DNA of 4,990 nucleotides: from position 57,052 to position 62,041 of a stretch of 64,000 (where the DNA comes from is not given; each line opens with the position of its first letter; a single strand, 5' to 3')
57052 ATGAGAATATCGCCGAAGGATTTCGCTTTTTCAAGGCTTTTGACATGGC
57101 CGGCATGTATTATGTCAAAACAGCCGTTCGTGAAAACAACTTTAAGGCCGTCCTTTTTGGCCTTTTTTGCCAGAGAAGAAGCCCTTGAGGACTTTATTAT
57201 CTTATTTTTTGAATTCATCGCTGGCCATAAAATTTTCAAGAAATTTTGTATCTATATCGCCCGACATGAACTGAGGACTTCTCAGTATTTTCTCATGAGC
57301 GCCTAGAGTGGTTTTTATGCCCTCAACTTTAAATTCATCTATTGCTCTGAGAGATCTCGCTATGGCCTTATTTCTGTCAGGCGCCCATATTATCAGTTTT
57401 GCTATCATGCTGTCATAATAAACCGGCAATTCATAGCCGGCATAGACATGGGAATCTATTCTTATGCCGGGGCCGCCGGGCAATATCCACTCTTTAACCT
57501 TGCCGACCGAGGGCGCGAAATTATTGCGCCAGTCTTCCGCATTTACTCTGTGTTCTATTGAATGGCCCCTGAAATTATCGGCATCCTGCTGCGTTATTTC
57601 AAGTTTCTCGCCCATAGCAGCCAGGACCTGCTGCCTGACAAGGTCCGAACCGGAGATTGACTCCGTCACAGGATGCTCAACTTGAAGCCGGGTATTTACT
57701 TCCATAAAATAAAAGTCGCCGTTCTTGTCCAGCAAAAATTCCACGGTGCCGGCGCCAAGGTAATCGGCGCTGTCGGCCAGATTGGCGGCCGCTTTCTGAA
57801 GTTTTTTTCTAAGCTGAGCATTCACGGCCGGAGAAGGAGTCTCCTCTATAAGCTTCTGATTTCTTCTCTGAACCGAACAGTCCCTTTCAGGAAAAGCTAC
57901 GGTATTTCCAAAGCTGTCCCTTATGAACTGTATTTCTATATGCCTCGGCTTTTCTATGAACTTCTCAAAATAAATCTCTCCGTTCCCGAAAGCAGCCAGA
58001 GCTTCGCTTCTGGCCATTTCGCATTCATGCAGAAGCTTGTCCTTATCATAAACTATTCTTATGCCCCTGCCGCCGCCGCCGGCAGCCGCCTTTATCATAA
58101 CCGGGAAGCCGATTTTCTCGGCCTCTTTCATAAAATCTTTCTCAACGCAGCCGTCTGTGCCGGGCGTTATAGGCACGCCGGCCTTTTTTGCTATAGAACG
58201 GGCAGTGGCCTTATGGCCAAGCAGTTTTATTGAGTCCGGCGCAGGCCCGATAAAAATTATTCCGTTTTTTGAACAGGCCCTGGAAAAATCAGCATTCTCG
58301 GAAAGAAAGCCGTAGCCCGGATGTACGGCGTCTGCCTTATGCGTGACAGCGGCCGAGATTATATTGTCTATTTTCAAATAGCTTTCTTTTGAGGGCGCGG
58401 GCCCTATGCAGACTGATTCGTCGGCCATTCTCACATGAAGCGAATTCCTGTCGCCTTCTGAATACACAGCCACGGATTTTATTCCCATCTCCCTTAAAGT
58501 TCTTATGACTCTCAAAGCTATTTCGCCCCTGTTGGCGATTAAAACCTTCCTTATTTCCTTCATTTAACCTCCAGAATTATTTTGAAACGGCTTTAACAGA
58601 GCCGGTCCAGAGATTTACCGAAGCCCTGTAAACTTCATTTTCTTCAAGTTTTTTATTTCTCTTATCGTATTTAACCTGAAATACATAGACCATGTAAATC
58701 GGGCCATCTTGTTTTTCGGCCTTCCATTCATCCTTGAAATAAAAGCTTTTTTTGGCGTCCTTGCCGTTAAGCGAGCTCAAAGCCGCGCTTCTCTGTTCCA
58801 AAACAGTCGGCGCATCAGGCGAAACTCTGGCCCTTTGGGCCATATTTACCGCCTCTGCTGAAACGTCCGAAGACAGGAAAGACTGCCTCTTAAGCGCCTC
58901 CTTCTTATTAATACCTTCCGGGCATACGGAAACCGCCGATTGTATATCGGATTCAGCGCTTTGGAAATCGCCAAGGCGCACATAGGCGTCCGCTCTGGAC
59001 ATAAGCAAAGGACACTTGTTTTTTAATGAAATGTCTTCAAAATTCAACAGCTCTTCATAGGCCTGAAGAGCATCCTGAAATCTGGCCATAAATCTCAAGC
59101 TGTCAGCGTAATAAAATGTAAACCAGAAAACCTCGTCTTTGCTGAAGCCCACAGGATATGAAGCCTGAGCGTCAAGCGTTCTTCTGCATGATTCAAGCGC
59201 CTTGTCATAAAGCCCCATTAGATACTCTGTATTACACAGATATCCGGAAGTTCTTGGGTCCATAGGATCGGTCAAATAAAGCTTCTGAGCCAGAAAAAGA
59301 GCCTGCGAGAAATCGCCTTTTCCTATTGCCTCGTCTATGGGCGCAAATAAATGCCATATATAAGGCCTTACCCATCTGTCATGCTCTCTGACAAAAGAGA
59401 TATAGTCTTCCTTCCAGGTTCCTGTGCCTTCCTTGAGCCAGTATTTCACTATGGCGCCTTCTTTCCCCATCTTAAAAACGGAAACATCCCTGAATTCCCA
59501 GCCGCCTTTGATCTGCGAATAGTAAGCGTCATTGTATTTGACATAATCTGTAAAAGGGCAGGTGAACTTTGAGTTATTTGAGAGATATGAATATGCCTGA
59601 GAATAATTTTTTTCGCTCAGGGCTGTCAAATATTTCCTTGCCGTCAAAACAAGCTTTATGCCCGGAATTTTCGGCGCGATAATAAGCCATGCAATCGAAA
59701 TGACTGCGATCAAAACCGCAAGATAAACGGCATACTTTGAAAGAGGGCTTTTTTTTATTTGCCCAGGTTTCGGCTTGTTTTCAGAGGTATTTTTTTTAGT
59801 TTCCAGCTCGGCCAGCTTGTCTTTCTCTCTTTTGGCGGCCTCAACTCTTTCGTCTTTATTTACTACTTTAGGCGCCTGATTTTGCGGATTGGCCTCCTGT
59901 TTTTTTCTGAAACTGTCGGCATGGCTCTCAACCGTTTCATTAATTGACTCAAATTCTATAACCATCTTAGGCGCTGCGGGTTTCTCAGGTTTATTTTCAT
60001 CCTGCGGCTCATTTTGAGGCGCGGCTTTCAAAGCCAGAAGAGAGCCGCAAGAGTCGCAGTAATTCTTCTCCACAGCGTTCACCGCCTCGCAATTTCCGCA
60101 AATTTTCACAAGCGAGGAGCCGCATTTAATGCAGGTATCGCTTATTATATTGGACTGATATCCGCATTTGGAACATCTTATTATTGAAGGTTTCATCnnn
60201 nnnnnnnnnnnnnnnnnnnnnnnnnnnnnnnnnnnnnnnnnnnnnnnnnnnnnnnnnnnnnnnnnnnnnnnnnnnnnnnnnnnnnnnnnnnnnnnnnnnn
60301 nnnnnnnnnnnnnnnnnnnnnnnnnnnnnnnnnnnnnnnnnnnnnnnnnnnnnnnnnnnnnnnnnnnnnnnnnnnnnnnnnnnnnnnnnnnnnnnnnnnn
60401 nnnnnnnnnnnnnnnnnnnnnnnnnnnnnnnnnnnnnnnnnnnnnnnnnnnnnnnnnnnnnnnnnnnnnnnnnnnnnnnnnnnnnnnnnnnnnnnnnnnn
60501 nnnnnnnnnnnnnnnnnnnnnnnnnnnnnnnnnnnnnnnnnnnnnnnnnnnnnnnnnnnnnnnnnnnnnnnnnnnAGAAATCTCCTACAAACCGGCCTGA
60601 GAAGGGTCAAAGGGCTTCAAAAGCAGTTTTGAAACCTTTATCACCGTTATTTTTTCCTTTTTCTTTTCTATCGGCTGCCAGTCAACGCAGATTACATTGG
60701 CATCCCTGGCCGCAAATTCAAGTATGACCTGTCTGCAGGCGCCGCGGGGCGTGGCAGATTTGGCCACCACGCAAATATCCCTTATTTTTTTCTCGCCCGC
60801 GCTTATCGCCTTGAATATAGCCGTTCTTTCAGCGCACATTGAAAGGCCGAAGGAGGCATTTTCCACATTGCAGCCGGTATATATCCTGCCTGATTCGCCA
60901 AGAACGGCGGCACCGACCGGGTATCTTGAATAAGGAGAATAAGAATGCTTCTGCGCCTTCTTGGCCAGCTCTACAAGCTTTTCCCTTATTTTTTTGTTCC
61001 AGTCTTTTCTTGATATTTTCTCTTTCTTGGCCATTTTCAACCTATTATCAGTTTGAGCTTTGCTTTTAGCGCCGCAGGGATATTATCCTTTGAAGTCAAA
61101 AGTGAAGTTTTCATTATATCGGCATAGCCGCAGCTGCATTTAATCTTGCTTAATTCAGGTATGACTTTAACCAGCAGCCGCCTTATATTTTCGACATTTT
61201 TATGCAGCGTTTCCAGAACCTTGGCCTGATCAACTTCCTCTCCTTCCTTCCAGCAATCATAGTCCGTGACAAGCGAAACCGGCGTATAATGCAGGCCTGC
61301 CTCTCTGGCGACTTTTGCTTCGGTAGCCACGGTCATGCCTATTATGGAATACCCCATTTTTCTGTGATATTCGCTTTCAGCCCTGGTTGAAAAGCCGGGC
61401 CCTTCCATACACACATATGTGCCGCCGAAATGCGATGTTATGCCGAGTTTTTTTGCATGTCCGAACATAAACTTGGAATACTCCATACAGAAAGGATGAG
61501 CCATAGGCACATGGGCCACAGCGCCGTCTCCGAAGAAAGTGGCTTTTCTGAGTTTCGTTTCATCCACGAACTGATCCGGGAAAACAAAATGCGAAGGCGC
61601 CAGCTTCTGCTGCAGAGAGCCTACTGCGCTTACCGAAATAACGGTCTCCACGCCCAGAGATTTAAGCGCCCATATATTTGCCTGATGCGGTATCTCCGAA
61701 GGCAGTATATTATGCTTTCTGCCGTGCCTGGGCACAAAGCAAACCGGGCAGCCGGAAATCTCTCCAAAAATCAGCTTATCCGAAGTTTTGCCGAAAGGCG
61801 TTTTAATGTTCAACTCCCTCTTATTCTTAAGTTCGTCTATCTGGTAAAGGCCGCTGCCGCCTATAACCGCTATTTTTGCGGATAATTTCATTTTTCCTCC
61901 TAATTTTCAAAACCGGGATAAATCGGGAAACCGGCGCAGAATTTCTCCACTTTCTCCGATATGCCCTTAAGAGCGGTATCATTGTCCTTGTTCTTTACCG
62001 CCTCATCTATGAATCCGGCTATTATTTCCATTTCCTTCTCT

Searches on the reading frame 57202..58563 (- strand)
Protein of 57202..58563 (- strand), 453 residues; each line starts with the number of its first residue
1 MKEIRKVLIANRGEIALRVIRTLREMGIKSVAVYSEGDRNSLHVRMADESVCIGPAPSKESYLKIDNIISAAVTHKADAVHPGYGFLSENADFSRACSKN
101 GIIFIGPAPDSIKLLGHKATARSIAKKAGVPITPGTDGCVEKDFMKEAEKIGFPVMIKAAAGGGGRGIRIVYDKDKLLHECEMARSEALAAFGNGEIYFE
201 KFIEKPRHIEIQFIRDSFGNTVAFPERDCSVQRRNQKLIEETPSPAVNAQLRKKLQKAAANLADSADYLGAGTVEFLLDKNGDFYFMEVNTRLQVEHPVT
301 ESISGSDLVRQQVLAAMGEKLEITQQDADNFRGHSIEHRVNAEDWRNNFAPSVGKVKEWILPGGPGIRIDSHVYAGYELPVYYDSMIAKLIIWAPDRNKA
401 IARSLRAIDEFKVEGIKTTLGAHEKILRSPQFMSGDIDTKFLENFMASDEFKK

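Call 3: search_protein_families(library=pfam, proteins=[window:57202-58563:-], max_evalue=1)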
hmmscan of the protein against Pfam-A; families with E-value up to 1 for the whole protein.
window:57202-58563:- (453 aa): 9 families
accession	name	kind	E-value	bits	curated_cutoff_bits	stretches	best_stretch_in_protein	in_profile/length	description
PF02786.22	CPSase_L_D2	-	1.5e-69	234.2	19.8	1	118-323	2-210/211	Carbamoyl-phosphate synthase L chain, ATP binding domain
PF00289.28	Biotin_carb_N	-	1.7e-48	164.1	25.5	1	4-112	2-110/110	Biotin carboxylase, N-terminal domain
PF02785.25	Biotin_carb_C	-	1.1e-38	132.1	32.4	1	337-443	1-107/108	Biotin carboxylase C-terminal domain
PF02222.28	ATP-grasp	-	1e-13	51.8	27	1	126-292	4-162/179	ATP-grasp domain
PF07478.18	Dala_Dala_lig_C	-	5.5e-08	33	24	1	144-291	28-174/204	D-ala D-ala ligase C-terminus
PF02655.19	ATP-grasp_3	-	0.0012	19.4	23.2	1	134-294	19-158/160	ATP-grasp domain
PF14397.11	ATPgrasp_ST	-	0.0017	18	31.4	1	113-176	17-84/278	Sugar-transfer associated ATP-grasp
PF14398.11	ATPgrasp_YheCD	-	0.0081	15.9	26.8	1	246-292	180-226/255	YheC/D like ATP-grasp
PF08443.16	RimK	-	0.018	15.1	21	1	146-297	32-171/188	RimK-like ATP-grasp domain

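Call 4: search_protein_families(library=ncbifam, proteins=[window:57202-58563:-], max_evalue=1)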
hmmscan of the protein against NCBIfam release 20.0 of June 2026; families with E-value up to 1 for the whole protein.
window:57202-58563:- (453 aa): 55 families (the best 25 are shown)
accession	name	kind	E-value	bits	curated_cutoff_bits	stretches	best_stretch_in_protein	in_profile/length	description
NF006367.0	PRK08591.1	subfamily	5.2e-198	658.3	597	1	4-448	2-447/451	acetyl-CoA carboxylase biotin carboxylase subunit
TIGR00514.1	accC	equivalog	2.8e-197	656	626.5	1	4-447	2-446/449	acetyl-CoA carboxylase biotin carboxylase subunit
NF004085.0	PRK05586.1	equivalog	2e-185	616.9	723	1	4-447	2-446/448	acetyl-CoA carboxylase biotin carboxylase subunit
NF006406.0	PRK08654.1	equivalog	6.9e-182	605.4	739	1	5-445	3-443/499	acetyl-CoA carboxylase biotin carboxylase subunit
NF009554.0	PRK12999.1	equivalog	1.8e-176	589.1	965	1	2-444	3-454/1147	pyruvate carboxylase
NF006286.0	PRK08462.1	equivalog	1.5e-172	574.5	740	1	1-444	1-443/445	acetyl-CoA carboxylase biotin carboxylase subunit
NF009471.0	PRK12833.1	equivalog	2.2e-170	567.2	686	1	2-450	3-452/467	acetyl-CoA carboxylase biotin carboxylase subunit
NF005525.0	PRK07178.1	equivalog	2.4e-169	563.9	768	1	4-445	2-442/471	acetyl-CoA carboxylase biotin carboxylase subunit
TIGR02712.1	urea_carbox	equivalog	7.3e-160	534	1303.85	1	5-448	2-445/1201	urea carboxylase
TIGR01235.1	pyruv_carbox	equivalog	3.3e-154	515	1114.45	1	6-444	1-450/1143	pyruvate carboxylase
NF006287.0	PRK08463.1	equivalog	1.6e-153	512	775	1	4-446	2-445/479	acetyl-CoA carboxylase subunit A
TIGR01369.1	CPSaseII_lrg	equivalog_domain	5.2e-22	77.3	1027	2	94-326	646-874/1052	carbamoyl-phosphate synthase (glutamine-hydrolyzing) large subunit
NF003671.0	PRK05294.1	equivalog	2.3e-20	71.8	599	2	93-328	642-873/1058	carbamoyl-phosphate synthase large subunit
NF004679.0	PRK06019.1-5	equivalog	4e-14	52.2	326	1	98-289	82-264/376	5-(carboxyamino)imidazole ribonucleotide synthase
TIGR01161.1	purK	equivalog_domain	5e-14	52.3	318.4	1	103-292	84-265/362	5-(carboxyamino)imidazole ribonucleotide synthase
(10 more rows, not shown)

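Call 50: search_solved_structures(query=window:57202-58563:-, max_evalue=1e-100, show_alignments=1)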
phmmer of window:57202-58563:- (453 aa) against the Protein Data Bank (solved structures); distinct sequences matched with E-value up to 1e-100: 62 (the best 60 are shown).
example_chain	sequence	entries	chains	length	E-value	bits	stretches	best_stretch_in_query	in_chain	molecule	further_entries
9eb7_A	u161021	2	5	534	2.2e-161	540.9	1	3-443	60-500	Biotin carboxylase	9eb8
9zvm_C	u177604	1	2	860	3.8e-155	520.4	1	6-443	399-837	Maltodextrin-binding protein,Biotin carboxylase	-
2vpq_A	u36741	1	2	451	3e-148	497.7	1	5-449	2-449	ACETYL-COA CARBOXYLASE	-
2c00_A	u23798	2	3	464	5.1e-146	490.3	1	4-449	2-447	BIOTIN CARBOXYLASE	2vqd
3ouu_A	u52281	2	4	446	4.8e-145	487.1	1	3-443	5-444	Biotin carboxylase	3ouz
4mv1_A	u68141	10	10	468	6.2e-145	486.7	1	4-447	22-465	Biotin carboxylase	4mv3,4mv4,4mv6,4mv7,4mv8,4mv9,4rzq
8hz5_A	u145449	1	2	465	2e-144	485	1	4-444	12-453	Biotin carboxylase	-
2gpw_A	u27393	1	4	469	2.4e-143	481.5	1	5-446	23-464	Biotin carboxylase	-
3rup_A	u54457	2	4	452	5.5e-143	480.3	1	5-446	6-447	Biotin carboxylase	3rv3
3jzf_A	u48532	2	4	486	6e-143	480.2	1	5-447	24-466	Biotin carboxylase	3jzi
6oi9_A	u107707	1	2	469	6.3e-143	480.1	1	5-446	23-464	Biotin carboxylase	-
1bnc_A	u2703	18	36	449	6.3e-143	480.1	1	5-446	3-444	BIOTIN CARBOXYLASE | ACETYL-COA CARBOXYLASE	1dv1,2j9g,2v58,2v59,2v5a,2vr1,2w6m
8uxz_C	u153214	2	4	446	9.6e-143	479.5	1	5-444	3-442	Biotin carboxylase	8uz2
3g8c_A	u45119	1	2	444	1.2e-142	479.2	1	5-444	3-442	Biotin carboxylase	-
1dv2_A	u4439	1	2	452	2e-142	478.5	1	5-446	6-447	BIOTIN CARBOXYLASE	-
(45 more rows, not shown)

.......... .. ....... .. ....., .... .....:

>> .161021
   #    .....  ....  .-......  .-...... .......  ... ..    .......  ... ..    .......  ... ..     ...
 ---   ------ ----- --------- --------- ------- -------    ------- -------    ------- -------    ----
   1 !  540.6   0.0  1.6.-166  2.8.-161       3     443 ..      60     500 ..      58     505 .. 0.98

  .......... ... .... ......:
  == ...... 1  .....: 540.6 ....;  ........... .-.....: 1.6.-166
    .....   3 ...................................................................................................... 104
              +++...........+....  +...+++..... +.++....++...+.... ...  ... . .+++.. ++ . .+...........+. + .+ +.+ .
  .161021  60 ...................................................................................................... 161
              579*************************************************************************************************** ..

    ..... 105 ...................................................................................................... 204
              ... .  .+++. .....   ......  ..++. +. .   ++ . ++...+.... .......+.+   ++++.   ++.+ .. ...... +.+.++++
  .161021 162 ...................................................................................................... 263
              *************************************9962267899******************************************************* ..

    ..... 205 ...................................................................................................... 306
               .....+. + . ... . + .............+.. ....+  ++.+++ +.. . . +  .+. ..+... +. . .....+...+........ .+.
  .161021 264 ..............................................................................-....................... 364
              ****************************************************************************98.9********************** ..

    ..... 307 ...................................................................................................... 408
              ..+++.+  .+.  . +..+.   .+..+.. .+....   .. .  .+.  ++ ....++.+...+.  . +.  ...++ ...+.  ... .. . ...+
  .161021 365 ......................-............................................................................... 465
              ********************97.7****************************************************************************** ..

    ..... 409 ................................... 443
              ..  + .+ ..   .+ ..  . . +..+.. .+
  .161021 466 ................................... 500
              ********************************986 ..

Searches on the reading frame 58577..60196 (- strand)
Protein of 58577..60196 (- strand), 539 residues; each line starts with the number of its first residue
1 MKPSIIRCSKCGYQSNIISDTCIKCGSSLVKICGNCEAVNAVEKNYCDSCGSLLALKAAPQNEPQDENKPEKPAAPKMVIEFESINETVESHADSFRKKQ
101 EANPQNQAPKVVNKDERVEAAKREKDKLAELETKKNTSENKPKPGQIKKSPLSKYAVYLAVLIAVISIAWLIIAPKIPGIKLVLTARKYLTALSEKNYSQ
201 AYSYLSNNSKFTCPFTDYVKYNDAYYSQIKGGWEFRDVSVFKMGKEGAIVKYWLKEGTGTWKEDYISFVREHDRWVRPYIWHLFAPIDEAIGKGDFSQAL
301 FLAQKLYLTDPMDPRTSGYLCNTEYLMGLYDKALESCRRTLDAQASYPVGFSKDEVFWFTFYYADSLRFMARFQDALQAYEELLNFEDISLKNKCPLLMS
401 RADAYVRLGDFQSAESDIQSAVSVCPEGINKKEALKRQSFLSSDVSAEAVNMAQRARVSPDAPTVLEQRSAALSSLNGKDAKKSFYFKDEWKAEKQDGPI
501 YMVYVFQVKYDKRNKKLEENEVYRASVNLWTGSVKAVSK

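Call 3: search_protein_families(library=pfam, proteins=[window:58577-60196:-], max_evalue=1)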
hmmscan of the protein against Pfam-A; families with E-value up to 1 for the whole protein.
window:58577-60196:- (539 aa): 17 families
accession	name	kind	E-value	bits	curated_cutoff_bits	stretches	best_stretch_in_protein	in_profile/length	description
PF07719.23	TPR_2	-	3e-07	30.5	27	1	398-427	4-33/34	Tetratricopeptide repeat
PF12773.13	DZR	-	6.8e-07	29.8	27.3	1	8-51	1-45/45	Double zinc ribbon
PF00515.34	TPR_1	-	8.1e-07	29.1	27.8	2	320-341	7-28/34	Tetratricopeptide repeat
PF13424.12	TPR_12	-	1.7e-06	28.6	30.1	1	319-385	8-73/77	Tetratricopeptide repeat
PF13428.12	TPR_14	-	7.3e-06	26.6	23.5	1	398-427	4-33/44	Tetratricopeptide repeat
PF13432.12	TPR_16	-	0.00026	21.8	32.7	0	364-419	4-55/65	Tetratricopeptide repeat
PF14559.12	TPR_19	-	0.00039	21.1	25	1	291-344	2-55/68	Tetratricopeptide repeat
PF12895.13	ANAPC3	-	0.001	19.8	27.2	1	294-340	3-49/82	Anaphase-promoting complex, cyclosome, subunit 3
PF13240.11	Zn_Ribbon_1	-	0.0026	17.9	25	2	33-52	2-21/23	zinc-ribbon domain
PF24046.1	At4g08330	-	0.0039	17.7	27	1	44-99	8-62/129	At4g08330 beta-tent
PF13371.12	TPR_9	-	0.0054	17.2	35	1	393-429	27-63/73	Tetratricopeptide repeat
PF13181.12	TPR_8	-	0.0076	16.8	25.7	1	398-426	4-32/34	Tetratricopeptide repeat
PF13374.12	TPR_10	-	0.061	13.8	27.5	0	402-425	9-32/42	Tetratricopeptide repeat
PF13174.12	TPR_6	-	0.18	12.9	26.3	0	361-384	4-27/33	Tetratricopeptide repeat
PF13176.12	TPR_7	-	0.21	12.2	27.9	0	367-384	9-26/36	Tetratricopeptide repeat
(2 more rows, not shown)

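Call 4: search_protein_families(library=ncbifam, proteins=[window:58577-60196:-], max_evalue=1)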
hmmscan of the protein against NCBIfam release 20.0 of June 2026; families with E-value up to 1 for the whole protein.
window:58577-60196:- (539 aa): 6 families
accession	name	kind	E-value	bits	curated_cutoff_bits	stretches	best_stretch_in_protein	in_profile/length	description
NF011149.0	PRK14559.1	equivalog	0.00013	20.8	374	1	6-78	2-60/642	serine/threonine phosphatase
NF052415.1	T3SS_chap_SctY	equivalog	0.00039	20.9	70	0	295-346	21-72/106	type III secretion apparatus assembly chaperone SctY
NF009623.0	PRK13130.1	equivalog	0.033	14.3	68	0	1-29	1-27/56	RNA-protein complex protein Nop10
NF003161.0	PRK04136.1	equivalog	0.06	12.9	54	1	30-52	14-36/49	50S ribosomal protein L40e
NF010770.0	PRK14173.1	equivalog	0.12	11.6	411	1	404-450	45-91/287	bifunctional 5,10-methylene-tetrahydrofolate dehydrogenase/ 5,10-methylene-tetrahydrofolate cyclohydrolase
NF001194.0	PRK00159.1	equivalog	0.13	12.4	102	1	132-205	10-76/87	cell division protein CrgA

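Call 79: search_solved_structures(query=A6, max_evalue=1)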
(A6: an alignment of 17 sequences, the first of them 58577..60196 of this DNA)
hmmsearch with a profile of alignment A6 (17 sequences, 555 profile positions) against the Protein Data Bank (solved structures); distinct sequences matched with E-value up to 1: 46.
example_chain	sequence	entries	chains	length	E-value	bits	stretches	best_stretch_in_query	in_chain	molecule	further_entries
9qhb_A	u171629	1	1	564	3.4e-10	42.8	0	298-348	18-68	Engineered tetratricopeptide repeat protein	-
8bu0_A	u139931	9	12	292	5.7e-09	38.7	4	298-348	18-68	Consensus tetratricopeptide repeat protein | Crystal structure of an 8-repeat consensus TPR superhelix with Zinc. | Monomer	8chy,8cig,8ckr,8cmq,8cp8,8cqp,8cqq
9qhc_A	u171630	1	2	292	1.4e-06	30.8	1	298-348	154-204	Engineered tetratricopeptide repeat protein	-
9qqu_A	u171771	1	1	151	1.1e-05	27.8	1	294-394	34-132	Stress-induced-phosphoprotein 1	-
2fo7_A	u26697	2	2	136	3.1e-05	26.4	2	298-348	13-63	SYNTHETIC CONSENSUS TPR PROTEIN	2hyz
8ch0_A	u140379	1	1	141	3.6e-05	26.1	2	298-348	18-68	Consensus tetratricopeptide repeat protein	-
6wlb_A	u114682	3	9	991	0.00081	21.7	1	10-186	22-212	Cellulose synthase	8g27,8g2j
1na0_A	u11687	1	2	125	0.001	21.4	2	298-348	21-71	designed protein CTPR3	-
3kd7_A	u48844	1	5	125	0.0016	20.7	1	298-348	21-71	CTPR390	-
3esk_A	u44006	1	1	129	0.0038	19.5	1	294-401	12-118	Stress-induced-phosphoprotein 1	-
1elr_A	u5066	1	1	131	0.0039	19.4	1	294-401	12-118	TPR2A-DOMAIN OF HOP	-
2nc9_A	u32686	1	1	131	0.004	19.4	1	294-401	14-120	Stress-induced-phosphoprotein 1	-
5a8i_A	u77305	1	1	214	0.011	18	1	34-128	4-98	ARNA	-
8s05_C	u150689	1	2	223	0.011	17.9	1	34-128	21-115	Conserved protein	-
3fwv_A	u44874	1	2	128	0.013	17.7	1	294-401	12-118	Hsc70/Hsp90-organizing protein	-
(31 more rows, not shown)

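Call 94: predict_structure(protein=window:58577-60196:-)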
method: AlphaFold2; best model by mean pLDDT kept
length: 539 residues; sequences in the alignment: 1
mean_pLDDT: 49.0   pTM: 0.35
mean pLDDT of the five models: 49.0, 39.6, 37.7, 36.2, 34.6
residues with pLDDT >= 90: 0; 70-90: 65; 50-70: 146; < 50: 328
segments of 3 or more residues with pLDDT < 50: 1-3, 18-26, 40-116, 135-146, 177-232, 238-248, 267-284, 307-326, 339-351, 444-510, 521-539
pLDDT, mean of each block of 10 residues (from residue 1): 51 51 48 53 43 31 34 30 32 39 33 47 60 46 43 63 74 52 34 34 33 38 44 50 44 61 57 39 49 50 49 38 46 48 42 58 56 69 73 78 69 82 77 71 50 38 39 38 36 42 44 53 46 41
secondary structure, 60 per line:
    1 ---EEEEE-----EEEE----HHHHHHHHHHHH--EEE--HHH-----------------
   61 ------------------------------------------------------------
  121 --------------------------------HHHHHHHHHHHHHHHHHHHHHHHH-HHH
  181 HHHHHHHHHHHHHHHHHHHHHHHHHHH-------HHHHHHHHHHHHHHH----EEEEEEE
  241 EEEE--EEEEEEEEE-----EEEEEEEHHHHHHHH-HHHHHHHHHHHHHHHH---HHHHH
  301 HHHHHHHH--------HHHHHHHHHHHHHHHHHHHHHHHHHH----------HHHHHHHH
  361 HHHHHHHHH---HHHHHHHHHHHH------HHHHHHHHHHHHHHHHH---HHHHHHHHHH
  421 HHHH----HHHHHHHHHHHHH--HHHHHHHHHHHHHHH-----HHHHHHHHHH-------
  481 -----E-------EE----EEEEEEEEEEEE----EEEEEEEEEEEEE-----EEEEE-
elements in order: E4-8 E14-17 H22-33 E36-38 H153-176 H178-207 H215-229 E234-244 E247-255 E261-267 H268-275 H277-292 H296-308 H317-342 H353-369 H373-384 H391-407 H411-424 H429-441 H444-458 H464-473 E500-511 E516-528 E534-538

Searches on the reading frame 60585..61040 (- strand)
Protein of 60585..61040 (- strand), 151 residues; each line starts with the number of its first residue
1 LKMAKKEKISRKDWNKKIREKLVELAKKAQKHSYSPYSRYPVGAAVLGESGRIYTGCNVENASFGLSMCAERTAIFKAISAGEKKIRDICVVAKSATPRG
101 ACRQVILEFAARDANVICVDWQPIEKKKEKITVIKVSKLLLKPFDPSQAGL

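Call 3: search_protein_families(library=pfam, proteins=[window:60585-61040:-], max_evalue=1)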
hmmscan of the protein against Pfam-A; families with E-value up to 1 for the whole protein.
window:60585-61040:- (151 aa): 5 families
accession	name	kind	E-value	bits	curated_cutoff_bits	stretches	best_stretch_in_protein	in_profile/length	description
PF00383.29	dCMP_cyt_deam_1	-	3.6e-18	65.8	25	1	18-114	3-98/102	Cytidine and deoxycytidylate deaminase zinc-binding region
PF08211.18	dCMP_cyt_deam_2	-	2.9e-12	47.4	25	1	13-89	40-110/130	Cytidine and deoxycytidylate deaminase zinc-binding region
PF05051.18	COX17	-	0.084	13.6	24.9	1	83-109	12-36/47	Cytochrome C oxidase copper chaperone (COX17)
PF09651.16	Cas_APE2256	-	0.15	12.4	24.8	0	68-128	3-65/136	CRISPR-associated protein (Cas_APE2256)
PF14421.12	LmjF365940-deam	-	0.16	12.1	27.1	1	42-93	60-102/218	LmjF365940 subfamily CDD/CDA-like deaminase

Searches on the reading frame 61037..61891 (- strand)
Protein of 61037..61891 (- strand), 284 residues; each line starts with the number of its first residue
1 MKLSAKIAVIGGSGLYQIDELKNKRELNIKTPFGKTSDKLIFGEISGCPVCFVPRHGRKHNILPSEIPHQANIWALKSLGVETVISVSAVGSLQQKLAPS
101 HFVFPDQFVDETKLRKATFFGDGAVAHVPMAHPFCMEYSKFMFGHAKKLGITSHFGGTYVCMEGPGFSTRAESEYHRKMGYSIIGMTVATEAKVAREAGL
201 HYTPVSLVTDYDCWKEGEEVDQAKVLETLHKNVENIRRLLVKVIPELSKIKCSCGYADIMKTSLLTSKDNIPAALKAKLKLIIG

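Call 48: search_protein_families(library=pfam, proteins=[window:61037-61891:-], max_evalue=0.000001)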
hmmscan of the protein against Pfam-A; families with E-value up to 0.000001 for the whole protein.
window:61037-61891:- (284 aa): 1 family
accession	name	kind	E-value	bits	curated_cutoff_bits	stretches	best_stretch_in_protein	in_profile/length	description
PF01048.26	PNP_UDP_1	-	1.1e-45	156.3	25.1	1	6-244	1-232/233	Phosphorylase superfamily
